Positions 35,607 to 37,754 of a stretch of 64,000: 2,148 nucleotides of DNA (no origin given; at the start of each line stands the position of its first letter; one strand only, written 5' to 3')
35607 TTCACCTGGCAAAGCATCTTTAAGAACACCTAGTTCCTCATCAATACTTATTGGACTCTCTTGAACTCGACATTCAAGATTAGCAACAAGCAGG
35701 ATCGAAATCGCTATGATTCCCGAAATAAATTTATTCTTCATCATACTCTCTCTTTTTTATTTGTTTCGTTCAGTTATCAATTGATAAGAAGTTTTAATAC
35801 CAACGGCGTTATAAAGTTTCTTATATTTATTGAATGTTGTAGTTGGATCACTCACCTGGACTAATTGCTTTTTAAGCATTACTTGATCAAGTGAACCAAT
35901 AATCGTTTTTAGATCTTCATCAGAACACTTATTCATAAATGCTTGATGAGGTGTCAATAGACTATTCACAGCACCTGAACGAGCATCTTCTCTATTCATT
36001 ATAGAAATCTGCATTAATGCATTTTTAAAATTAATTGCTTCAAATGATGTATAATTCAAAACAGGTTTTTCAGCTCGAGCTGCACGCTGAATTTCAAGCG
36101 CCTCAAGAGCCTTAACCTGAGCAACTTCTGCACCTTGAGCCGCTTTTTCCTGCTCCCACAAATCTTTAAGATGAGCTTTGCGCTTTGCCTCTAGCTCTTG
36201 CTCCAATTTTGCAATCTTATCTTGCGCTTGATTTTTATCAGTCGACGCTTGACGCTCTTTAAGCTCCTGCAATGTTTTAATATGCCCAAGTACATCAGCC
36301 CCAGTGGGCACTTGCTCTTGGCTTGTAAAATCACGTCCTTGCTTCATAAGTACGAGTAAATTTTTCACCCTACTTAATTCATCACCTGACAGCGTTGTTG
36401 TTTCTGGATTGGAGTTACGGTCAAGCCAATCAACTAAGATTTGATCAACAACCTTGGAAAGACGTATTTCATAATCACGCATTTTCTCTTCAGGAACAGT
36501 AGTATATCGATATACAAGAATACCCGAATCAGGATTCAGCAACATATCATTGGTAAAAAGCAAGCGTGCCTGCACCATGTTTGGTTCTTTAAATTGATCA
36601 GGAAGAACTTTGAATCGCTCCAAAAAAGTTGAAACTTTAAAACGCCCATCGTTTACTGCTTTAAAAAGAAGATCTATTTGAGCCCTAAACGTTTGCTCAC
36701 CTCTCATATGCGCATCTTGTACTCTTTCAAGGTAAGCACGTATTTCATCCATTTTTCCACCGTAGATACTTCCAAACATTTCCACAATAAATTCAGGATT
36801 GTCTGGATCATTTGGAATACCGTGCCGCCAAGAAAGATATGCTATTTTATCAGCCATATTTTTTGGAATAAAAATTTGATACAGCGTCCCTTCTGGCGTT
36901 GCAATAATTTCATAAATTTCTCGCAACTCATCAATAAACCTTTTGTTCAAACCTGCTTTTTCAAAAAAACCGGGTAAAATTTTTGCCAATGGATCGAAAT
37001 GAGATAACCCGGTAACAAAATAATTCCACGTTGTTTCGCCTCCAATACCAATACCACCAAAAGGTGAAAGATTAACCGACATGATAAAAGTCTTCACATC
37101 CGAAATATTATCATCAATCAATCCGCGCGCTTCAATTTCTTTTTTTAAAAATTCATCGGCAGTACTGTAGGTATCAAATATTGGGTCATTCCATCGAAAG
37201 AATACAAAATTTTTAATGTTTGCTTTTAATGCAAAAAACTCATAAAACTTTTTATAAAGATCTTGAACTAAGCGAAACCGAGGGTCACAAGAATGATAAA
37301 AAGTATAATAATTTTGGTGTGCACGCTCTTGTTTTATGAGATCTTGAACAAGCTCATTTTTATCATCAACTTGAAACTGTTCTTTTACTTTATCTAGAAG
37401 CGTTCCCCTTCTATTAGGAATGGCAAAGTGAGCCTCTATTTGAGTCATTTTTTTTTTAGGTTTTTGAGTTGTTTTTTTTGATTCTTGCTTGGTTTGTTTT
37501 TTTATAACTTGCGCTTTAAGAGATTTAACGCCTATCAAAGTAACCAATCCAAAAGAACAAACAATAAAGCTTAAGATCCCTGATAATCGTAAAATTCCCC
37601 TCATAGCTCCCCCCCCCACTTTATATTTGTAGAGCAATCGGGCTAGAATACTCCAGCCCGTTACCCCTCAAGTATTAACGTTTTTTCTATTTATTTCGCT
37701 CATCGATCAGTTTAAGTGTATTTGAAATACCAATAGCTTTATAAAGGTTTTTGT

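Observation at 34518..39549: Three-gene tandem family of exported proteins sharing a ~100-aa C-terminal module: candidate novel host-cytoskeleton effector family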

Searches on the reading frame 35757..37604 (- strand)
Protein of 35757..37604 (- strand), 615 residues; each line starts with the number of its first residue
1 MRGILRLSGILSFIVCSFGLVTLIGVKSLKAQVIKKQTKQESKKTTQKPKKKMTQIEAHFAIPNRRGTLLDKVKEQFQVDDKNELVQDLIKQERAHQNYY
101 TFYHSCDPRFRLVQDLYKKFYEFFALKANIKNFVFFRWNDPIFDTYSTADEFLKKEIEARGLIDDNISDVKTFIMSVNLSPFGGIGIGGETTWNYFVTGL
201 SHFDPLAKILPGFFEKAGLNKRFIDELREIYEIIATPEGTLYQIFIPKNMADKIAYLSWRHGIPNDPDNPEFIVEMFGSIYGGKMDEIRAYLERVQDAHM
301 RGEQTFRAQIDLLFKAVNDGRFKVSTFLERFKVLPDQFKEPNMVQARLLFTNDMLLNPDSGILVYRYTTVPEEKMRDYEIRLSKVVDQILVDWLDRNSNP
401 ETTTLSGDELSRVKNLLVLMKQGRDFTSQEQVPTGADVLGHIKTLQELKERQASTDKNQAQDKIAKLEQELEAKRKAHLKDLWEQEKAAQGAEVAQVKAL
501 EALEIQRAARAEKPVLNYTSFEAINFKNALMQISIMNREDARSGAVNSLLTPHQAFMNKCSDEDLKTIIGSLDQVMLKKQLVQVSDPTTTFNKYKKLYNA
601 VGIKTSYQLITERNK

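Call 3: search_protein_families(library=pfam, proteins=[window:35757-37604:-], max_evalue=1)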
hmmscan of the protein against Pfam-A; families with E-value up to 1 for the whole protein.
window:35757-37604:- (615 aa): 0 families

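Call 4: search_protein_families(library=ncbifam, proteins=[window:35757-37604:-], max_evalue=1)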
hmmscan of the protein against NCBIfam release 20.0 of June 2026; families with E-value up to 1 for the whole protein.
window:35757-37604:- (615 aa): 1 family
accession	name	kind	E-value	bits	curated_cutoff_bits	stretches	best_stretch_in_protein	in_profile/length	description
NF050013.1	HpsJ_like_A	equivalog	0.92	9.1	140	0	445-508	101-166/217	HpsJ-like protein, cyanoexosortase A-associated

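Call 7: find_homologous_proteins(query=window:35757-37604:-)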
Query window:35757-37604:- (615 aa): 6 proteins with E <= 0.001 among 8000 candidates.
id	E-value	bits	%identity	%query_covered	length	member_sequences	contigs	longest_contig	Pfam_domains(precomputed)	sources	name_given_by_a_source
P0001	0.0e+0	1380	100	100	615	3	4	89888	-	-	-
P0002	1.4e-177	610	51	96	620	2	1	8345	-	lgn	-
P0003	8.5e-105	370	43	65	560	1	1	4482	-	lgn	-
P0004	1.3e-67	247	35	60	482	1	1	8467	-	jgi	jgi:hypothetical protein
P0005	4.8e-49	186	34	54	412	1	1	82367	-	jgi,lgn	-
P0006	1.0e-40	158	31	56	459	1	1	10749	-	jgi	jgi:hypothetical protein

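Call 8: search_solved_structures(query=window:35757-37604:-, max_evalue=10)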
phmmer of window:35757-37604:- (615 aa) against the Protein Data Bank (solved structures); distinct sequences matched with E-value up to 10: 0.

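Call 10: find_encoding_contigs(protein=P0001, flank=10000, max_places=4)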
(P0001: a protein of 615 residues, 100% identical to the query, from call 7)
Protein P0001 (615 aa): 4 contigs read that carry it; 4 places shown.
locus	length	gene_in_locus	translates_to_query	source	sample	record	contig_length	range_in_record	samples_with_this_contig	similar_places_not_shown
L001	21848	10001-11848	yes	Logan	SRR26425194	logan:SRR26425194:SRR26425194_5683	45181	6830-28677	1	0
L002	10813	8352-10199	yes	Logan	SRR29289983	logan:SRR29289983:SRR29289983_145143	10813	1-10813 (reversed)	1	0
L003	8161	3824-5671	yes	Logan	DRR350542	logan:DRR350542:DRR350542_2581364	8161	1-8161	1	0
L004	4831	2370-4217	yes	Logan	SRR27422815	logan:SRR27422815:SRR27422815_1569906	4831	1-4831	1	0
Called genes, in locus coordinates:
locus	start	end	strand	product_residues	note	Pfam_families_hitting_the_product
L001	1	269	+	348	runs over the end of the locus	PF03739:LptF_LptG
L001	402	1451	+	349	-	-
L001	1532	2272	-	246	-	PF01479:S4, PF01728:FtsJ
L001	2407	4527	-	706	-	-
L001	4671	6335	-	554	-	PF00089:Trypsin, PF13365:Trypsin_2, PF13180:PDZ_2 (faint), PF00595:PDZ (faint), PF17820:PDZ_6 (faint)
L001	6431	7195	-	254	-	PF01066:CDP-OH_P_transf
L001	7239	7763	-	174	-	PF01025:GrpE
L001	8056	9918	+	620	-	-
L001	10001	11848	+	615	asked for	-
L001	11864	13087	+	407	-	-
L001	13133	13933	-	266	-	PF13489:Methyltransf_23, PF01209:Ubie_methyltran, PF13847:Methyltransf_31, PF08241:Methyltransf_11, PF08242:Methyltransf_12, PF13649:Methyltransf_25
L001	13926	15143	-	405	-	PF13439:Glyco_transf_4 (weak), PF00534:Glycos_transf_1, PF13692:Glyco_trans_1_4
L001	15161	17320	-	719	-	PF00400:WD40 (faint), PF07676:PD40 (faint), PF08662:eIF2A (faint), PF12894:ANAPC4_WD40 (faint), PF24797:Beta-prop_WDR35_TULP_N (faint), PF25174:Beta-prop_THOC3, PF23414:Beta-prop_EML_2 (weak), PF23381:Beta-prop_IFT122_1st (weak), +8 more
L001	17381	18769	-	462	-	PF02558:ApbA (faint), PF03721:UDPG_MGDP_dh_N, PF00984:UDPG_MGDP_dh, PF03720:UDPG_MGDP_dh_C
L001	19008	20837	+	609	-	PF05192:MutS_III, PF00488:MutS_V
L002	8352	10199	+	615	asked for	-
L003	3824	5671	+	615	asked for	-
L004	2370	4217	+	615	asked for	-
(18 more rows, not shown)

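Call 15: find_homologous_proteins(query=A1, max_evalue=0.01)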
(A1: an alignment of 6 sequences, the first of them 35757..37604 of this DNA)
Query A1 (6 sequences) (615 aa, profile of the alignment): 5 proteins with E <= 0.01 among 8000 candidates.
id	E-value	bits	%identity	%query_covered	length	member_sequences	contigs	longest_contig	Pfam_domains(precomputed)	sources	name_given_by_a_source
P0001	8.0e-189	646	100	100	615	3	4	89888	-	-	-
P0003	1.9e-183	628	43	65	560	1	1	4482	-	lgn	-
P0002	1.9e-178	612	51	96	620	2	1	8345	-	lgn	-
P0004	3.3e-178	611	35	60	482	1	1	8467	-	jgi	jgi:hypothetical protein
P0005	1.0e-156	540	34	54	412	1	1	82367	-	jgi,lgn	-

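Call 18: find_encoding_contigs(protein=P0005, flank=10000, max_places=2)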
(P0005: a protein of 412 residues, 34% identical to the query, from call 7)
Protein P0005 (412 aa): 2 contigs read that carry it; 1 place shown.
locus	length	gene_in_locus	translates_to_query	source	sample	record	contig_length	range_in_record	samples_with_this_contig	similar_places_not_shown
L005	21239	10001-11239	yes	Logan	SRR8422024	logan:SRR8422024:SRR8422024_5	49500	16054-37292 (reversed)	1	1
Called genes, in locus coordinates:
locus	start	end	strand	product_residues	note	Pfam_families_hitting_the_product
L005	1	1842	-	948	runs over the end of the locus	-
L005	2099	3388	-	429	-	-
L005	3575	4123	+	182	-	PF01025:GrpE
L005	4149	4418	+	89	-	-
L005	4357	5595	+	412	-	-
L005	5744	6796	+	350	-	-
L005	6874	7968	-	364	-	PF27233:MJ0711_N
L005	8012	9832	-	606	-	PF00009:GTP_EFTU, PF03144:GTP_EFTU_D2, PF00679:EFG_C, PF06421:LepA_C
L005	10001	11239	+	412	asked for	-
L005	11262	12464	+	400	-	-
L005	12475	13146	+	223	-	PF00293:NUDIX (faint)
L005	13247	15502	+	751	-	-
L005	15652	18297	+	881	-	PF00521:DNA_topoisoIV, PF03989:DNA_gyraseA_C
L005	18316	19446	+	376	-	PF02481:DNA_processg_A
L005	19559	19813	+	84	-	PF01783:Ribosomal_L32p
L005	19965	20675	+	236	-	PF07719:TPR_2 (faint), PF07721:TPR_4 (faint)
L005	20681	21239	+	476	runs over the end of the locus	PF00749:tRNA-synt_1c, PF19269:Anticodon_2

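Call 19: find_related_loci(query=A1, collection=genome_contigs, flank=10000)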
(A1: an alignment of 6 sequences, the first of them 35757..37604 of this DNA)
Query A1 (615 aa) in genome_contigs; peptide patterns used: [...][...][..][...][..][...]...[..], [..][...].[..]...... (x = any residue, [..] = any of these).
91 stretches matched a pattern; 6 encode a relative of the query (tblastn E <= 1e-3); 5 distinct loci.
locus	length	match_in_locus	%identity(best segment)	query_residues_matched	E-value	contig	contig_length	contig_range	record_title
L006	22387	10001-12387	29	48-392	6e-48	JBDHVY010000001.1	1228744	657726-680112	MAG: Candidatus Dependentiae bacterium isolate AS-MICRO-OLR.1 NODE_2_length_1228744_cov_9.698095, whole genome shotgun s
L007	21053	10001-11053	30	48-397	4e-36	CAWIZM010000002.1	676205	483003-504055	MAG: uncultured bacterium isolate MFD06092.bin.1.94 genome assembly, contig: contig_93193, whole genome shotgun sequence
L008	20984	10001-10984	28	50-390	5e-27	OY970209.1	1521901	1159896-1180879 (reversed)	MAG: uncultured bacterium isolate MFD02579.bin.1.71 genome assembly, chromosome: 1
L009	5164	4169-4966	27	91-392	3e-21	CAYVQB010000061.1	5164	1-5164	MAG TPA_asm: uncultured Pseudomonadota bacterium isolate binchicken_co181_168 genome assembly, contig: NODE_36715_length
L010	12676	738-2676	27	83-390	3e-20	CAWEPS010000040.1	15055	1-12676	MAG: uncultured bacterium isolate MFD02138.bin.3.60 genome assembly, contig: contig_86860, whole genome shotgun sequence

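Call 20: search_protein_representatives(alignment_id=A1)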
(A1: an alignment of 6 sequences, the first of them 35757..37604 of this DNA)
Query: 6 sequences, 437 profile positions. Proteins with E-value up to 0.001 (for the whole library): 1428; up to 1e-10: 818; up to 1e-30: 332. The best 150 are listed.
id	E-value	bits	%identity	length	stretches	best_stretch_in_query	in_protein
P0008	6.4e-196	667.7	-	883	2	36-414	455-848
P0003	6.0e-184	628.3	-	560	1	1-436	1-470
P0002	6.2e-179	611.7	-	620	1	1-437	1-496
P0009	3.5e-147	507.1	-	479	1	1-428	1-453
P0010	2.0e-139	481.6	-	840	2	43-397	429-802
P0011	2.3e-139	481.3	-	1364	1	52-418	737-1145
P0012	4.2e-139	480.5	-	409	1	24-387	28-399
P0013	8.1e-127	440.0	-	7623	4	77-342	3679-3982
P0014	2.9e-111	388.7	-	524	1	21-423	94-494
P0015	5.2e-106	371.4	-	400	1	13-390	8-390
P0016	9.2e-104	364.0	-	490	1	11-424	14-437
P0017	3.3e-102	358.9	-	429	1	14-387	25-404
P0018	2.6e-101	356.0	-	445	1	37-399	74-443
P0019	3.4e-101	355.6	-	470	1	44-398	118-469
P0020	2.9e-100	352.5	-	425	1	46-387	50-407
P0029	4.1e-95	335.5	-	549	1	11-393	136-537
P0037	8.7e-91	321.3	-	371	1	46-391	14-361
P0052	5.9e-78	279.0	-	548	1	52-390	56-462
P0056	7.8e-75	268.7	-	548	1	51-392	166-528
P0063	1.3e-71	258.1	-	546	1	54-417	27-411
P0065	1.6e-71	257.8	-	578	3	72-314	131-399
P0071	4.3e-70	253.1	-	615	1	45-394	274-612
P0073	1.8e-69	251.1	-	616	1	12-402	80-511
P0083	1.9e-66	241.1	-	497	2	80-336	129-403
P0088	1.5e-65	238.1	-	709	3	77-300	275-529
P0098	5.5e-63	229.7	-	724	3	77-299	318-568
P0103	3.1e-62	227.2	-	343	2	50-277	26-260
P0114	1.5e-59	218.4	-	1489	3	77-300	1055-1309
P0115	2.4e-59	217.6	-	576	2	77-301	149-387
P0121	1.4e-58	215.1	-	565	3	83-275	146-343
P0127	2.0e-57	211.4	-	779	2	45-265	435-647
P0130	3.5e-57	210.5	-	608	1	48-398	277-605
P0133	4.5e-57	210.2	-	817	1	46-396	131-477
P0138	8.3e-57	209.3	-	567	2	49-267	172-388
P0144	1.4e-55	205.3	-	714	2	45-267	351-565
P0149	2.6e-54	201.1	-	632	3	79-275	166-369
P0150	2.6e-54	201.1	-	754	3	321-394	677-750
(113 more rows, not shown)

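Call 21: search_protein_families(library=pfam, proteins=[P0008, P0010, P0011, P0114, P0088, P0098, P0127, P0133, P0144, P0150], max_evalue=0.01)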
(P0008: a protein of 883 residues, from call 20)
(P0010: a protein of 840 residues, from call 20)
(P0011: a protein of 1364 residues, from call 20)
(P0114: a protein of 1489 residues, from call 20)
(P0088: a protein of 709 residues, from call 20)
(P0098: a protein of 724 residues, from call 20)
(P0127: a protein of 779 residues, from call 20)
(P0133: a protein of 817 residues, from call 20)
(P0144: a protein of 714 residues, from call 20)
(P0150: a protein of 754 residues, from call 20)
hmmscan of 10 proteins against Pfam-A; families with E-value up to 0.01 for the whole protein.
P0008 (883 aa): 0 families

P0010 (840 aa): 0 families

P0011 (1364 aa): 2 families
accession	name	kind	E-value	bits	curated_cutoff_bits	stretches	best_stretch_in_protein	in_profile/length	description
PF03445.19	DUF294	-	1e-09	38.8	21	1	200-291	16-108/138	Putative nucleotidyltransferase DUF294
PF10335.14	DUF294_C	-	0.00019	21.7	22.5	1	496-572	34-112/145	Putative nucleotidyltransferase substrate binding domain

P0114 (1489 aa): 1 family
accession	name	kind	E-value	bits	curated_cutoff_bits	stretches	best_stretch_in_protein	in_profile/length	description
PF25547.1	WXG100_2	-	3.6e-17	63.2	27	1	17-135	19-139/150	WXG100 like domain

P0088 (709 aa): 1 family
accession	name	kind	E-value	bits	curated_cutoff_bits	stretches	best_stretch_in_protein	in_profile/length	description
PF13699.11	eCIS_core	-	6.8e-26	90.7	22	1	85-156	1-78/79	eCIS core domain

P0098 (724 aa): 1 family
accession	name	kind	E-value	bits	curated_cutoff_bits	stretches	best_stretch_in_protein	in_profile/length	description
PF13699.11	eCIS_core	-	3.3e-27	94.9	22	1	89-162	1-78/79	eCIS core domain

P0127 (779 aa): 5 families
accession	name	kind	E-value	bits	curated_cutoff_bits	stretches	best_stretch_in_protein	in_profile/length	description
PF00023.36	Ank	-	1.3e-14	53.9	21.1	1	165-196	1-32/33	Ankyrin repeat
PF12796.13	Ank_2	-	1.1e-13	52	27.3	1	86-193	4-87/90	Ankyrin repeats (3 copies)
PF13857.12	Ank_5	-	4.2e-11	43.4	27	1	152-205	1-55/56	Ankyrin repeats (many copies)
PF13637.12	Ank_4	-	5.4e-10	39.7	22.7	1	146-186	10-50/50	Ankyrin repeats (many copies)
PF13606.12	Ank_3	-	2.6e-08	33.8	22.3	1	166-193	2-29/30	Ankyrin repeat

P0133 (817 aa): 0 families

P0144 (714 aa): 5 families
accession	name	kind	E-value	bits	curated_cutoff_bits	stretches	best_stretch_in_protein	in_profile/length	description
PF12796.13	Ank_2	-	4.5e-20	72.5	27.3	3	52-128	12-88/90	Ankyrin repeats (3 copies)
PF00023.36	Ank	-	2.9e-17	62.2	21.1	1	70-100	2-32/33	Ankyrin repeat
PF13637.12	Ank_4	-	2.7e-16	59.7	22.7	1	52-90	12-50/50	Ankyrin repeats (many copies)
PF13857.12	Ank_5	-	1.7e-15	57.4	27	1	56-107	1-53/56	Ankyrin repeats (many copies)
PF13606.12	Ank_3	-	2.1e-11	43.3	22.3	2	70-97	2-29/30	Ankyrin repeat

P0150 (754 aa): 1 family
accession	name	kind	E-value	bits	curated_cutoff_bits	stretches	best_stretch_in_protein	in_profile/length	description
PF01966.28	HD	-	0.00018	22.2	22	1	134-208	2-69/116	HD domain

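Call 26: predict_structure(alignment_id=A1)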
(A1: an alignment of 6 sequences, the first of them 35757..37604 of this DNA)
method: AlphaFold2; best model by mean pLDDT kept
length: 615 residues; sequences in the alignment: 6
mean_pLDDT: 57.4   pTM: 0.41
mean pLDDT of the five models: 57.4, 46.9, 43.5, 42.9, 41.1
residues with pLDDT >= 90: 21; 70-90: 142; 50-70: 187; < 50: 265
segments of 3 or more residues with pLDDT < 50: 1-3, 23-49, 65-67, 72-80, 124-203, 257-322, 339-346, 350-360, 424-442, 444-446, 492-494, 499-501, 503-518
pLDDT, mean of each block of 10 residues (from residue 1): 51 56 45 42 39 60 50 45 63 76 62 64 39 28 32 41 32 40 39 39 54 64 87 70 70 48 38 42 44 45 43 45 57 56 46 43 67 80 81 71 57 59 46 44 50 51 62 67 55 48 42 40 86 88 86 87 82 86 87 89 78 77
secondary structure, 60 per line:
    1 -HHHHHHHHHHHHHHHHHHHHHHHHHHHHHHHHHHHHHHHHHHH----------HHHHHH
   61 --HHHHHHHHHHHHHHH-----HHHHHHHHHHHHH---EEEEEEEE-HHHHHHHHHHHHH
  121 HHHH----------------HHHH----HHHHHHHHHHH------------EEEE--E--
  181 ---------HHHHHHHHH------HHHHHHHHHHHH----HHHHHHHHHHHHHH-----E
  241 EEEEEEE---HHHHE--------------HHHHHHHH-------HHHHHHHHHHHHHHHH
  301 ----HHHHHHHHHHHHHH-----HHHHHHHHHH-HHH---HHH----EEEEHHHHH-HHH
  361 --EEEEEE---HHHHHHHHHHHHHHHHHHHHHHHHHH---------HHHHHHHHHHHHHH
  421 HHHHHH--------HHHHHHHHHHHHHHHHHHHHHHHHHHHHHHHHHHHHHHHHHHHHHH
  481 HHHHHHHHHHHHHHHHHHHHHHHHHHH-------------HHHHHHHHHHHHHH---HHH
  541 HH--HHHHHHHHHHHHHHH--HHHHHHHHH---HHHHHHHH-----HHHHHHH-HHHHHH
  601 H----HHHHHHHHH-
elements in order: H2-44 H55-60 H63-77 H83-95 E99-106 H108-124 H141-144 H149-159 E172-175 H190-198 H205-216 H221-234 E240-247 H251-254 H270-277 H285-300 H305-318 H324-333 E348-351 H352-356 E363-368 H372-397 H407-426 H435-507 H521-534 H538-542 H545-559 H562-570 H574-581 H587-593 H595-601 H606-614

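Call 32: fold_search(model_id=the predicted structure, library=pdb)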
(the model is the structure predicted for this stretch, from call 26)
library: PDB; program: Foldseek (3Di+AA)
matches with E <= 10: 79; with E <= 0.001: 0
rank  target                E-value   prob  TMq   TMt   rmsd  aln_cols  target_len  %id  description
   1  9y6s_6m               9.7e-01  0.12  0.11  0.15  18.1       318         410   15  96-nm repeat of the Leishmania tarentolae doublet microtubule (released 2025-12-17)
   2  8j07_d3               9.7e-01  0.04  0.07  0.09  29.4       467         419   12  96nm repeat of human respiratory doublet microtubule and associated axonemal complexes (released 2023-07-26)
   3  7a73                  1.3e+00  0.30  0.09  0.15  10.6       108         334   19  Crystal structure of the two-domain cyclophilinA from Anabaena sp. (released 2021-10-06)
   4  3dxm_G                1.5e+00  0.20  0.10  0.30  14.0       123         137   14  Structure of Bos taurus Arp2/3 Complex with Bound Inhibitor CK0993548 (released 2009-07-28)
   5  8k84_A                1.5e+00  0.14  0.07  0.19  11.8        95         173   16  De novo design protein -N3 (released 2024-07-31)
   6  3ls1_A                2.1e+00  0.05  0.06  0.15  12.3       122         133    7  Crystal Structure of Cyanobacterial PsbQ from Synechocystis sp. PCC 6803 complexed with Zn2+ (released 2010-03-31)
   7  5h7c_C                2.1e+00  0.03  0.07  0.09  26.8       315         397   11  Crystal structure of a repeat protein with two Protein A-DHR14 repeat modules (released 2017-06-28)
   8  2p9p_G                2.2e+00  0.18  0.10  0.33  15.3       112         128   11  Crystal Structure of bovine Arp2/3 complex co-crystallized with ADP (released 2007-05-29)
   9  2xeq_B                2.3e+00  0.30  0.10  0.23   7.5       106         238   12  Human PatL1 C-terminal domain (released 2010-06-16)
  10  6yw7_G                2.5e+00  0.18  0.11  0.33  13.5       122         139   15  Cryo-EM structure of the ARP2/3 1A5C isoform complex. (released 2020-07-22)
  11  2oux_B                2.5e+00  0.08  0.07  0.13   9.6       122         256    8  Crystal structure of the soluble part of a magnesium transporter (released 2007-03-20)
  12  2oux_A                2.5e+00  0.08  0.07  0.12   9.5       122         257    8  Crystal structure of the soluble part of a magnesium transporter (released 2007-03-20)
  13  2p9u_G                2.7e+00  0.20  0.10  0.37  12.6       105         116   15  Crystal structure of bovine Arp2/3 complex co-crystallized with AMP-PNP and calcium (released 2007-05-29)
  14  1k8k_G                2.8e+00  0.23  0.11  0.34   6.6       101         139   14  Crystal Structure of Arp2/3 Complex (released 2001-12-07)
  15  2p9n_G                3.1e+00  0.18  0.10  0.33   6.4       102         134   13  Crystal Structure of bovine Arp2/3 complex co-crystallized with ADP (released 2007-05-29)
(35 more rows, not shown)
